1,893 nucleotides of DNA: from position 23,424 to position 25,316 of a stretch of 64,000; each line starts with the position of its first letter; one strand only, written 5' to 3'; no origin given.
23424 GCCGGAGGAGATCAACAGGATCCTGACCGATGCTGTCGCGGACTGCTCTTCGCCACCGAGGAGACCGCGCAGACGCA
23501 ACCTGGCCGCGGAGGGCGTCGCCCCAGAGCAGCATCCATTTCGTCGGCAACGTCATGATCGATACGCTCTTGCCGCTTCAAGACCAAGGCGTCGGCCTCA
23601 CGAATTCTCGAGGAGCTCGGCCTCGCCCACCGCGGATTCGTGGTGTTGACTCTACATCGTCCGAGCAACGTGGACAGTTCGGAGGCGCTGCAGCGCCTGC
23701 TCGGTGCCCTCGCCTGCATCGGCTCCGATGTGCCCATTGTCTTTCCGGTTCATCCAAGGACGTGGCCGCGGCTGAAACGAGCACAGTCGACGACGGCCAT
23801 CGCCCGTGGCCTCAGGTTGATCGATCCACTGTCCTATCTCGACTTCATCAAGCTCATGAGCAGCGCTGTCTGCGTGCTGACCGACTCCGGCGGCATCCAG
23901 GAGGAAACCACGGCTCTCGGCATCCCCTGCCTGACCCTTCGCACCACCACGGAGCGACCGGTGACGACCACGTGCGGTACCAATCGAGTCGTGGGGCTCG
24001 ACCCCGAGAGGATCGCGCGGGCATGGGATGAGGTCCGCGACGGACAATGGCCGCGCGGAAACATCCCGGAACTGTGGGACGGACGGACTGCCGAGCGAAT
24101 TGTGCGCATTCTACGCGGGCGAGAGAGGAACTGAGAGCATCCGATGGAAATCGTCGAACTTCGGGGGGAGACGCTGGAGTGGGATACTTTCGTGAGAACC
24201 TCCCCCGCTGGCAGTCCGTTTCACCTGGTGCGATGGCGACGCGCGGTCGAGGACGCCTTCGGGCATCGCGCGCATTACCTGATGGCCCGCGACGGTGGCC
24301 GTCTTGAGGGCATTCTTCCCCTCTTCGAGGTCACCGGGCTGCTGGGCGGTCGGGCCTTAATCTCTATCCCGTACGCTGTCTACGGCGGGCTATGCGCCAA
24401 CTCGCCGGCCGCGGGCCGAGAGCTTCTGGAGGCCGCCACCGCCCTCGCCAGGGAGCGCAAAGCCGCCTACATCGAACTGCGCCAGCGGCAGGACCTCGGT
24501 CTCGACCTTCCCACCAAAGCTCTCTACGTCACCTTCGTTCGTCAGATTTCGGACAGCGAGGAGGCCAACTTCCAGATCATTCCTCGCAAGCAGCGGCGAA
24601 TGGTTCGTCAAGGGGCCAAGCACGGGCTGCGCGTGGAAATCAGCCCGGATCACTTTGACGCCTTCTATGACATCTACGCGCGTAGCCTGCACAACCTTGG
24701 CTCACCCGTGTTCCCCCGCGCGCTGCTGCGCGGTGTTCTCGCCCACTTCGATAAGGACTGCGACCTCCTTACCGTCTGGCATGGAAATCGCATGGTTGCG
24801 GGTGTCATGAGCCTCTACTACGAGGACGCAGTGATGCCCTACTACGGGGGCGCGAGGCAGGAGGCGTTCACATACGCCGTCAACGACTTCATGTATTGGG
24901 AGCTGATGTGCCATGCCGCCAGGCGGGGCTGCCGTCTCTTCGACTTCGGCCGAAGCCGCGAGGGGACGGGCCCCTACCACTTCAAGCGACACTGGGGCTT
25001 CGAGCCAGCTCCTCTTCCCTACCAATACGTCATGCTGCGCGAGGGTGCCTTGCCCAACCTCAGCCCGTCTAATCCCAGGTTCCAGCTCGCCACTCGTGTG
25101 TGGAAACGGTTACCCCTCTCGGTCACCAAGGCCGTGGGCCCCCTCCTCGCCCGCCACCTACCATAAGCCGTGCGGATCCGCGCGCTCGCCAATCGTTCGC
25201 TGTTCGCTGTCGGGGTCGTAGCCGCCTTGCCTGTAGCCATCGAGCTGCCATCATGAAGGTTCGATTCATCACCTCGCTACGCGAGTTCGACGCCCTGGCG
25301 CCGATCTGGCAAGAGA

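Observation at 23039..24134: wecB (UDP-GlcNAc 2-epimerase) decayed by at least five frameshifts inside an otherwise intact EPS operon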

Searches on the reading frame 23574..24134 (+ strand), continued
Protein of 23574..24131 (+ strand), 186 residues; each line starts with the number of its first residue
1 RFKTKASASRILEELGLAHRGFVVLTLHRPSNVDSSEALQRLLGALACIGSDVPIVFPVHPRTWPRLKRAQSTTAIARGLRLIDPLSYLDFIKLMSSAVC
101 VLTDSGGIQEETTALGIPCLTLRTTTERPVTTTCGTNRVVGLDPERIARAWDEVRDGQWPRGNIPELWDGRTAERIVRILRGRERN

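Call 35: find_related_loci(query=window:23574-24131:+, collection=metagenome_contigs, flank=4000)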
Query seq(186 aa) (186 aa) in metagenome_contigs; peptide patterns used: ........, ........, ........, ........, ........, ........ (x = any residue, [..] = any of these).
600 stretches matched a pattern (row limit reached: there are more); 593 encode a relative of the query (tblastn E <= 1e-3); the best 80 are kept; 80 distinct loci.
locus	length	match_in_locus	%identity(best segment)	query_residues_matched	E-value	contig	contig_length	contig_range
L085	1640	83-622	62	1-180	4e-76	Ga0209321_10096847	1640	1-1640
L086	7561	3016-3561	59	1-182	5e-69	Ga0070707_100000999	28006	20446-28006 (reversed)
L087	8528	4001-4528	56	3-180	1e-61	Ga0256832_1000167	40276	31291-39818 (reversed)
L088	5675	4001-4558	53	1-184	2e-59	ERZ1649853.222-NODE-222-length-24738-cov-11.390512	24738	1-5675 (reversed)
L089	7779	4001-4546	56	1-180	6e-58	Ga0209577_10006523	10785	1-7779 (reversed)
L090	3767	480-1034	49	1-183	8e-58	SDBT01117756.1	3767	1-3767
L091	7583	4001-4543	58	2-180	2e-57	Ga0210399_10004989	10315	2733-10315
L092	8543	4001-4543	53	3-180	3e-57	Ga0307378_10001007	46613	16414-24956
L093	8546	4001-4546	54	1-180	5e-56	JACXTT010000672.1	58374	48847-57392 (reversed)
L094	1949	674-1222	52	1-181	8e-57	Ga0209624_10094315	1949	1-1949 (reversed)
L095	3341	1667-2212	54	1-180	4e-56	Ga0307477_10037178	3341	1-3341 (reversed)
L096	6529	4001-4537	55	5-180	1e-55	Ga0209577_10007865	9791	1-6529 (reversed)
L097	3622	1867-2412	52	1-180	3e-55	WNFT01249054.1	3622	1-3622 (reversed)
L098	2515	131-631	54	12-180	1e-55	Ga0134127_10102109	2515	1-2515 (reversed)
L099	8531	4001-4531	52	1-180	2e-54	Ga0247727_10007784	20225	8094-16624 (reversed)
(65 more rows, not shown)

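Call 63: search_protein_families(library=pfam, proteins=[window:23640-24134:+], max_evalue=0.01)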
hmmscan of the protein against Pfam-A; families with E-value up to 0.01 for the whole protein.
window:23640-24134:+ (164 aa): 1 family
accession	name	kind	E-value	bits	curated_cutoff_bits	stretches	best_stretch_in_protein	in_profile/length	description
PF02350.25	Epimerase_2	-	9.8e-41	140.2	30.6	1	2-159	185-347/347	UDP-N-acetylglucosamine 2-epimerase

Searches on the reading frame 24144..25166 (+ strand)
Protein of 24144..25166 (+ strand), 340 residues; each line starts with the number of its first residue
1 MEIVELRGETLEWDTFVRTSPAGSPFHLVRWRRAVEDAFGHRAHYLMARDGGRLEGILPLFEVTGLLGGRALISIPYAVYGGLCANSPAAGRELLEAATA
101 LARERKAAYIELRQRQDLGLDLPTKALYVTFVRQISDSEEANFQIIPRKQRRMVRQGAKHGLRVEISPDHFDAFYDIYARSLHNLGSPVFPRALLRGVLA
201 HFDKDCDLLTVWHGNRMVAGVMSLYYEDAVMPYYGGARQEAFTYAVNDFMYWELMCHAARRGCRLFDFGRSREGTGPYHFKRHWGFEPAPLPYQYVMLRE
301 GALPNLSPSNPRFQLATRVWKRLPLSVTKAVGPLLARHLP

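Call 6: search_protein_families(library=ncbifam, proteins=[window:24144-25166:+])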
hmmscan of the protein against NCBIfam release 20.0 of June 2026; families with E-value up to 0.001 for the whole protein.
window:24144-25166:+ (340 aa): 1 family
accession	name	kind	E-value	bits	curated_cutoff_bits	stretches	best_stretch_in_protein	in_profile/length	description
TIGR03019.1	pepcterm_femAB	equivalog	3.1e-120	401.2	260.35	1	12-340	2-330/330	FemAB family XrtA/PEP-CTERM system-associated protein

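Call 9: find_encoding_contigs(protein=window:24144-25166:+, flank=6000, max_places=10)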
Protein window:24144-25166:+ (340 aa): no gene with exactly this product is on record in the collection.

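Call 38: list_cluster_members(proteins=[P0247, window:24144-25166:+, window:23169-23558:+, window:23453-24031:+, window:40206-41552:+, window:16888-18168:+, window:33638-34861:+, window:55369-56673:-, window:60984-62402:-, window:12624-14189:-])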
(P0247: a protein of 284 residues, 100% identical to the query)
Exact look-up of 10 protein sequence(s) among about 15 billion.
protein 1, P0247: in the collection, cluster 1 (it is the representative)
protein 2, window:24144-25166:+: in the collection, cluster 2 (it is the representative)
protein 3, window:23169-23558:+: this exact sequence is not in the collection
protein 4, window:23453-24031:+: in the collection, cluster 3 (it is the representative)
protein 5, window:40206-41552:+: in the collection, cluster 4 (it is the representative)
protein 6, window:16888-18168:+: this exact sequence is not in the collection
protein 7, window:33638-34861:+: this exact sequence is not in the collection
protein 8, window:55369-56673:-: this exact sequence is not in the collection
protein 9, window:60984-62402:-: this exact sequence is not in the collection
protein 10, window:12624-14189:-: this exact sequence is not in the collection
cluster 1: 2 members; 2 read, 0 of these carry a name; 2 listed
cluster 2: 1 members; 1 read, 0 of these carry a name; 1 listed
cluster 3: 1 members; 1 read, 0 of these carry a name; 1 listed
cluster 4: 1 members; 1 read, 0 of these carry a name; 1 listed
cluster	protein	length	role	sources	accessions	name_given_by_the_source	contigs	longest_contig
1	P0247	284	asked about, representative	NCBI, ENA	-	-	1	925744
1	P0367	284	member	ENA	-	-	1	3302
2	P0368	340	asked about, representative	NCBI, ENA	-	-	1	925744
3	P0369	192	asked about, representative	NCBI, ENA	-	-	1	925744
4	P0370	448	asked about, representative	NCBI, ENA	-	-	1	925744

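Call 56: search_protein_families(library=ncbifam, proteins=[L165:2331-3302:+], max_evalue=1e-10)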
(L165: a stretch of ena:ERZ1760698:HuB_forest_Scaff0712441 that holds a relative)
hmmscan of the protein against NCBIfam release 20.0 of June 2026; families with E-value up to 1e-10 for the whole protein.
L165:2331-3302:+ (324 aa): 2 families
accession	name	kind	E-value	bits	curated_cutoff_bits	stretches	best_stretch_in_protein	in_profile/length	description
TIGR00236.1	wecB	equivalog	4.5e-96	322.2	210.15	1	1-324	1-325/366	non-hydrolyzing UDP-N-acetylglucosamine 2-epimerase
TIGR03568.1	NeuC_NnaA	equivalog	2.5e-22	79.2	235.9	1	2-297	2-304/365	UDP-N-acetylglucosamine 2-epimerase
